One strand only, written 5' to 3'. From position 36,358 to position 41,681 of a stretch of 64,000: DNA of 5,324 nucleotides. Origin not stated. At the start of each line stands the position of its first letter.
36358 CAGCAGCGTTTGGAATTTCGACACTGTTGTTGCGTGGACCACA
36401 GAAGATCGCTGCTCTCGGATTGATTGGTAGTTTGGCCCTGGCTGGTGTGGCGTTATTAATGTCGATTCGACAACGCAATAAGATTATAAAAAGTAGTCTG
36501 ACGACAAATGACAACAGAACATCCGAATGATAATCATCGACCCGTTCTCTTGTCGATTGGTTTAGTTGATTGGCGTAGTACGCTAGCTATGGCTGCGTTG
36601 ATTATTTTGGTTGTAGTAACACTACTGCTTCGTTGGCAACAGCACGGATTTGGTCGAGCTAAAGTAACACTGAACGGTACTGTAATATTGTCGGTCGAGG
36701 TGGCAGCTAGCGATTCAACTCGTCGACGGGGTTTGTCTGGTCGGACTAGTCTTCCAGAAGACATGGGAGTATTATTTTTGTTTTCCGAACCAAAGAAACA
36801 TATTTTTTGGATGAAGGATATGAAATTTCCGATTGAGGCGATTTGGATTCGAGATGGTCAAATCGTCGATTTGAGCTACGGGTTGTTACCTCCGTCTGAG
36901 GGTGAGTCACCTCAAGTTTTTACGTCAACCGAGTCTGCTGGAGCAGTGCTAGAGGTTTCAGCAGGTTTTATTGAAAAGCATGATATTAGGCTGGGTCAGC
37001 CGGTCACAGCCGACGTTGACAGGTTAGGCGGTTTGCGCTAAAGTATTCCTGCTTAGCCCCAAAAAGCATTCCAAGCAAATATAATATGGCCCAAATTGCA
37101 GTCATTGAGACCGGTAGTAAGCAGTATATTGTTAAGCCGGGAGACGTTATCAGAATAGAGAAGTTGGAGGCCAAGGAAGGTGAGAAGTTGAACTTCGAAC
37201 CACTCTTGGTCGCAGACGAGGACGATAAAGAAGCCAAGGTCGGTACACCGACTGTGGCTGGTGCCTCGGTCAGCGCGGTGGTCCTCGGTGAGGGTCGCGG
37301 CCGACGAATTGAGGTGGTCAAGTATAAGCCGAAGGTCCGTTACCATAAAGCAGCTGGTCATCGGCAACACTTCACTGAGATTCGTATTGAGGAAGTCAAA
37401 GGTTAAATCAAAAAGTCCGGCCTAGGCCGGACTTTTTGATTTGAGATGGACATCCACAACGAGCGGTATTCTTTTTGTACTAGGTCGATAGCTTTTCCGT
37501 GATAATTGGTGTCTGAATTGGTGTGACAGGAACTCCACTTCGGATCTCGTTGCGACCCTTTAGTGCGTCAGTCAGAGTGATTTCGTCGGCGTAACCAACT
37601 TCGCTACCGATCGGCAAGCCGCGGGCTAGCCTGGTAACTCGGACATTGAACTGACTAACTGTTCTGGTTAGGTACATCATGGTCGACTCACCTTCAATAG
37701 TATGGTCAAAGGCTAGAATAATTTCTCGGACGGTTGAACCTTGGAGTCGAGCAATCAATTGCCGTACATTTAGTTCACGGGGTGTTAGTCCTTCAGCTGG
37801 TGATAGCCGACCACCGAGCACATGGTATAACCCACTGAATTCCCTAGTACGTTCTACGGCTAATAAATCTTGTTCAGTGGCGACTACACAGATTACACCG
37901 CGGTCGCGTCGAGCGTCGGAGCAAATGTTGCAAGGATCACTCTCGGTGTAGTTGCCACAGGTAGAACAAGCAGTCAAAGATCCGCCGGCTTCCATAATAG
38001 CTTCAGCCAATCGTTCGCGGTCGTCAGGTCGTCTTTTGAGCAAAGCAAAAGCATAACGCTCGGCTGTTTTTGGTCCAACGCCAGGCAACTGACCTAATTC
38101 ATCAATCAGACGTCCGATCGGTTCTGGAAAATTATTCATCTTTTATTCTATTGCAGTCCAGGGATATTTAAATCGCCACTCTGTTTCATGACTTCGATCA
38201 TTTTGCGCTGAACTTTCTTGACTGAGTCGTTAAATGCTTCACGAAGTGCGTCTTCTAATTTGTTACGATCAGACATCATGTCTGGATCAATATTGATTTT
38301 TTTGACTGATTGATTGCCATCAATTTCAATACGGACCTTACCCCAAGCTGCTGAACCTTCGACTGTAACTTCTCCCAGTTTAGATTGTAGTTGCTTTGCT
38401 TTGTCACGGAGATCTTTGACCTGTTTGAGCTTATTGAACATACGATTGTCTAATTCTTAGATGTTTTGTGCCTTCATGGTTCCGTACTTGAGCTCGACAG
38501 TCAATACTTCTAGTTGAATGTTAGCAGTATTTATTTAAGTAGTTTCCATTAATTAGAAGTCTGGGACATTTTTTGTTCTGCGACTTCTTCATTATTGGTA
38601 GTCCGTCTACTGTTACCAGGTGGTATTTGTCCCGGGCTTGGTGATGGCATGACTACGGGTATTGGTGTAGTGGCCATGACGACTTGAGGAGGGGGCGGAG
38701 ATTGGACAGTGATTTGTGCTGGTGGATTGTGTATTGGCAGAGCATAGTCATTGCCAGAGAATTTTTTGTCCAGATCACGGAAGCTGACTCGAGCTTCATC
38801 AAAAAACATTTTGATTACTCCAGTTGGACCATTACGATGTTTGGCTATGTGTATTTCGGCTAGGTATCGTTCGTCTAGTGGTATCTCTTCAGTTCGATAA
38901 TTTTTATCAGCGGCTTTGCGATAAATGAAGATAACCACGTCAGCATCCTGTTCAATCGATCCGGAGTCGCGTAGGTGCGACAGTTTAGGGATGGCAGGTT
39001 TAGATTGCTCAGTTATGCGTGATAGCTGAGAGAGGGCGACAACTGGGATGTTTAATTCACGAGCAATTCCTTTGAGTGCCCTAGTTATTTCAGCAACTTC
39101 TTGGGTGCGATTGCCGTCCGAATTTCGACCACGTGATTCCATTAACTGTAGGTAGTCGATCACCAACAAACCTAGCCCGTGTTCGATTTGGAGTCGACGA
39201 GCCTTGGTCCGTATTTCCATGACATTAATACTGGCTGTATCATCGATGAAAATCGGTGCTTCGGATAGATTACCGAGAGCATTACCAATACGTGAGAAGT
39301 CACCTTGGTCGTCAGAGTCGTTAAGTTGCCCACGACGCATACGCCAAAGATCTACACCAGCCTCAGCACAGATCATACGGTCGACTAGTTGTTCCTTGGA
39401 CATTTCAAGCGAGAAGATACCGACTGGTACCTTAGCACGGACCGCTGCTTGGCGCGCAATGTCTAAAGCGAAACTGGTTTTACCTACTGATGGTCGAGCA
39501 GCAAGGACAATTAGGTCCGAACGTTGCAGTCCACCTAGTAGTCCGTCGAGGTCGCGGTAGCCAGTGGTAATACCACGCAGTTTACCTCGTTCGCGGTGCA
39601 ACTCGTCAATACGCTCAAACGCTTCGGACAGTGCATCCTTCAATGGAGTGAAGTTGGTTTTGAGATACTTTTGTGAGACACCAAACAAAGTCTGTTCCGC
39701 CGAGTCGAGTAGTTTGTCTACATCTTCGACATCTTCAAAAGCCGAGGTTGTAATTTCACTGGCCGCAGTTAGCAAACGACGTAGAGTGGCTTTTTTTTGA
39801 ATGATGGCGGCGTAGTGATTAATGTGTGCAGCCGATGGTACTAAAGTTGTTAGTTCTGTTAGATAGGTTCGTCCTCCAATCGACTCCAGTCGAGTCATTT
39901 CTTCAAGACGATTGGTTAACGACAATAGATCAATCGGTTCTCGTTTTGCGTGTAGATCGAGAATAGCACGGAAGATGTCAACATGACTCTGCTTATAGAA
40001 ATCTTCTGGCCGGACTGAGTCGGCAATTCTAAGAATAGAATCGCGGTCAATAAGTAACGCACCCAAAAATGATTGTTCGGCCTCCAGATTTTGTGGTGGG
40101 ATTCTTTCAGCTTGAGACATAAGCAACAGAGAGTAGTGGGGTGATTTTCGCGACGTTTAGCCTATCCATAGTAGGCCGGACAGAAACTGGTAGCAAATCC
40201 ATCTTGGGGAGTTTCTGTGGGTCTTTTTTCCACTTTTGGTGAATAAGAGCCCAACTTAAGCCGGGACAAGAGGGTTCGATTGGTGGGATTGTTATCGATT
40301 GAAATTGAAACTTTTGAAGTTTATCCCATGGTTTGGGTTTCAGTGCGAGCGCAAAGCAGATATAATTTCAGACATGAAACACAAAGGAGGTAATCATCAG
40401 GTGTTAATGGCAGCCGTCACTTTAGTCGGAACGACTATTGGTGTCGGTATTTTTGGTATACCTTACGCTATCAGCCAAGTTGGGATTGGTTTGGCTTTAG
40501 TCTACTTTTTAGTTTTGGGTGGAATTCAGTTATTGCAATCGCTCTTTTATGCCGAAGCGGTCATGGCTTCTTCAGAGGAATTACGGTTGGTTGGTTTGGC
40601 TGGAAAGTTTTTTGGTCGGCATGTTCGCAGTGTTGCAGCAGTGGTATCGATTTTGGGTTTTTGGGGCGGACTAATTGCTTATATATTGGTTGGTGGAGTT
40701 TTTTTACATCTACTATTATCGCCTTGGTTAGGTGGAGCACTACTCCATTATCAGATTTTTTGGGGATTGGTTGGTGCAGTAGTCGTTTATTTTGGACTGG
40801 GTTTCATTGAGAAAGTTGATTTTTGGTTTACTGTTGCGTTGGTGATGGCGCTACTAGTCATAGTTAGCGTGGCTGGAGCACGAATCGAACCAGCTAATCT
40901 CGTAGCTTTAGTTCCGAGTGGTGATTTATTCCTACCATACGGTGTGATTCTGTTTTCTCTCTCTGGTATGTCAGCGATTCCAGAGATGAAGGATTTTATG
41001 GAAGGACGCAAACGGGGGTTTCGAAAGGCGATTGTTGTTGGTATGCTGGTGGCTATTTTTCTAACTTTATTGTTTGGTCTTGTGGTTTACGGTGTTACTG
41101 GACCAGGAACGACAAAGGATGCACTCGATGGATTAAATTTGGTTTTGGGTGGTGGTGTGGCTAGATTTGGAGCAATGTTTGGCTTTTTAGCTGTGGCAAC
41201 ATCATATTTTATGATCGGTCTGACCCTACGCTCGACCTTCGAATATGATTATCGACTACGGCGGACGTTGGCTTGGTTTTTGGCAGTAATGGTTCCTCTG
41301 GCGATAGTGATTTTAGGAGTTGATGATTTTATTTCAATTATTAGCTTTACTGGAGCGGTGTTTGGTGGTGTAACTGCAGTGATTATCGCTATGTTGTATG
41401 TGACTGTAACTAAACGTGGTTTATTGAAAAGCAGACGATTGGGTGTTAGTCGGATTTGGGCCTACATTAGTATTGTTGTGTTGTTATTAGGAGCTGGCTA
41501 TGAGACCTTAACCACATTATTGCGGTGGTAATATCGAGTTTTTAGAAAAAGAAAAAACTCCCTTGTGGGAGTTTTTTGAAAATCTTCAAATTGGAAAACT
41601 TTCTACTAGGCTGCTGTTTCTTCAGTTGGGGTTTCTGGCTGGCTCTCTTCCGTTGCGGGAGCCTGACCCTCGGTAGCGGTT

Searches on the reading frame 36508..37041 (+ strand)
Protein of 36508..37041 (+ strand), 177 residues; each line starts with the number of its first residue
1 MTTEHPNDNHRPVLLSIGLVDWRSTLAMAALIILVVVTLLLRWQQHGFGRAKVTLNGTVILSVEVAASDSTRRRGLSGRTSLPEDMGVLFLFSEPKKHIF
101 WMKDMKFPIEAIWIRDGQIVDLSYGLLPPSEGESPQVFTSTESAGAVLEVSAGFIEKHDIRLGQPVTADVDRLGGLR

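Call 8: search_protein_families(library=pfam, proteins=[window:36508-37041:+], max_evalue=0.01)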
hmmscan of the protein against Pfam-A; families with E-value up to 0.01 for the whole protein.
window:36508-37041:+ (177 aa): 1 family
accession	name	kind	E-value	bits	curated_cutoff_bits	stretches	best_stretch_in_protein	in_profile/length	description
PF02643.20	DUF192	-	9.6e-25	87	27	1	62-167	2-95/96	Uncharacterized ACR, COG1430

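Call 61: find_homologous_proteins(query=window:36508-37041:+, max_evalue=1e-30)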
Query window:36508-37041:+ (177 aa): 10 proteins with E <= 1e-30 among 253 candidates.
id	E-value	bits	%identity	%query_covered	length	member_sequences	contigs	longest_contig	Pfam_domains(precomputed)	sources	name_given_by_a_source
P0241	5.3e-85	301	77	100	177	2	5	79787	PF02643.21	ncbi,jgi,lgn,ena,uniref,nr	ncbi:hypothetical protein COY93_00765 [Candidatus Uhrbacteria bacterium CG_4_10_14_0_8_um_filter_58_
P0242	2.6e-80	286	75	98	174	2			PF02643.21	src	-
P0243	7.2e-67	242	99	64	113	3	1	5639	PF02643.21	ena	-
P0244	1.6e-61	225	63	93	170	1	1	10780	PF02643.21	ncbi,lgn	ncbi:MAG: DUF192 domain-containing protein [bacterium]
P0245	1.5e-46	176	55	89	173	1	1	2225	PF02643.21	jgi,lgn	jgi:hypothetical protein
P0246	3.5e-46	175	54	86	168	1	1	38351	PF02643.21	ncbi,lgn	-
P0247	9.5e-46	174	53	88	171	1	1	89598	PF02643.21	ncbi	ncbi:MAG: DUF192 domain-containing protein [Patescibacteria group bacterium]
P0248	5.0e-44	168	50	88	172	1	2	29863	PF02643.21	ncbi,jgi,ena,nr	ncbi:DUF192 domain-containing protein [Patescibacteria group bacterium]|nr:DUF192 domain-containing 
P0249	5.3e-44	168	50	89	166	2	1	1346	PF02643.21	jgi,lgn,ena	-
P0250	5.2e-41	158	50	88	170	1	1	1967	PF02643.21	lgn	-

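Call 62: find_encoding_contigs(protein=P0241, flank=5000, max_places=6)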
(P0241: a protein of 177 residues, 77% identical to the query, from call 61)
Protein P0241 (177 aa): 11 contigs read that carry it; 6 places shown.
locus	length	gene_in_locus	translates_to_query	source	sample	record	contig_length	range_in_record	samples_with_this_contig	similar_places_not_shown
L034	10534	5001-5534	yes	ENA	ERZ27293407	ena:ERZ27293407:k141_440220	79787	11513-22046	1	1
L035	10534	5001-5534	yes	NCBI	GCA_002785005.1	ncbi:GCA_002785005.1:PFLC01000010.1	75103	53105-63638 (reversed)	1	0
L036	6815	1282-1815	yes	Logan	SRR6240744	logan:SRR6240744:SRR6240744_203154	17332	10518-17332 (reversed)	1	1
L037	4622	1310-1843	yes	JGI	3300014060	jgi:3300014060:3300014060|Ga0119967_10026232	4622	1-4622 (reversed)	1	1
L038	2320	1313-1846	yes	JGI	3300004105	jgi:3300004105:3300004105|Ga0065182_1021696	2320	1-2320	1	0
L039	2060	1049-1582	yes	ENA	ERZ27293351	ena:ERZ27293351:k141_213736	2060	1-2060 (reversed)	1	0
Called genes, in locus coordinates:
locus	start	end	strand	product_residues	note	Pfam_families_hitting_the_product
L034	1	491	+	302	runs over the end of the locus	PF01795:Methyltransf_5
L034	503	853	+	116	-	-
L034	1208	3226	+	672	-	-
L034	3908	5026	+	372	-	PF00953:Glycos_transf_4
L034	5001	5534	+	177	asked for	PF02643:DUF192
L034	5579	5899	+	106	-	PF00829:Ribosomal_L21p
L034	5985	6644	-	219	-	PF21176:RecR_HhH, PF02132:RecR_ZnF, PF01751:Toprim, PF13662:Toprim_4, PF21175:RecR_C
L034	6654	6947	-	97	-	PF02575:YbaB_DNA_bd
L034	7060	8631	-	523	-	PF00772:DnaB, PF13481:AAA_25, PF03796:DnaB_C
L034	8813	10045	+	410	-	PF01490:Aa_trans, PF03222:Trp_Tyr_perm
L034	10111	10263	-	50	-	-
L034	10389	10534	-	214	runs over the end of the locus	-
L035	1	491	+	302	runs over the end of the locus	PF01795:Methyltransf_5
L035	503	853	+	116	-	-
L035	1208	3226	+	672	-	-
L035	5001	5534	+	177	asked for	PF02643:DUF192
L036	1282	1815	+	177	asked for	PF02643:DUF192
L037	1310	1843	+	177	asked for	PF02643:DUF192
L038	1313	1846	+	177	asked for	PF02643:DUF192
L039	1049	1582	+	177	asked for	PF02643:DUF192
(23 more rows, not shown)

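Call 74: find_encoding_contigs(protein=P0242, flank=5000, max_places=4)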
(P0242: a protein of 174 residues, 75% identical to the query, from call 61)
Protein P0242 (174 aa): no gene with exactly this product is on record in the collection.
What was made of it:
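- Tried and rejected: P0242 could not be located (call 74).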

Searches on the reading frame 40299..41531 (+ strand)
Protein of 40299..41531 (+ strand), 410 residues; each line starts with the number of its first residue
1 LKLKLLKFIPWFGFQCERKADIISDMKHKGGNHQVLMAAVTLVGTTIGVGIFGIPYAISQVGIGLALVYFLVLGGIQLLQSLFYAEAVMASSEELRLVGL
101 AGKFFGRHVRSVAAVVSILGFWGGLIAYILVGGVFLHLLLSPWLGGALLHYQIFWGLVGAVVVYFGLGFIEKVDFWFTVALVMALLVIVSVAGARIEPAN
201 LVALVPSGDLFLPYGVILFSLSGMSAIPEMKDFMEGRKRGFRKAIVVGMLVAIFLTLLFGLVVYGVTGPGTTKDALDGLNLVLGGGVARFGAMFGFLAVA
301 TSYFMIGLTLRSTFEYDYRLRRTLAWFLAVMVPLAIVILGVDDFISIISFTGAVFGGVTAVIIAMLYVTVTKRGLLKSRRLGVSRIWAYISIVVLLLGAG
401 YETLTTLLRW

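Call 38: search_protein_families(library=pfam, proteins=[window:40299-41531:+], max_evalue=0.001)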
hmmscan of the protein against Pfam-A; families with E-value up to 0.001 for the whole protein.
window:40299-41531:+ (410 aa): 2 families
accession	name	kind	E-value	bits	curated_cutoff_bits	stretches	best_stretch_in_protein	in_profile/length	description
PF03222.19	Trp_Tyr_perm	-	2.2e-20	73.6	22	1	33-373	3-363/393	Tryptophan/tyrosine permease family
PF01490.24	Aa_trans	-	1.8e-15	57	25.6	1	34-403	4-405/410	Transmembrane amino acid transporter protein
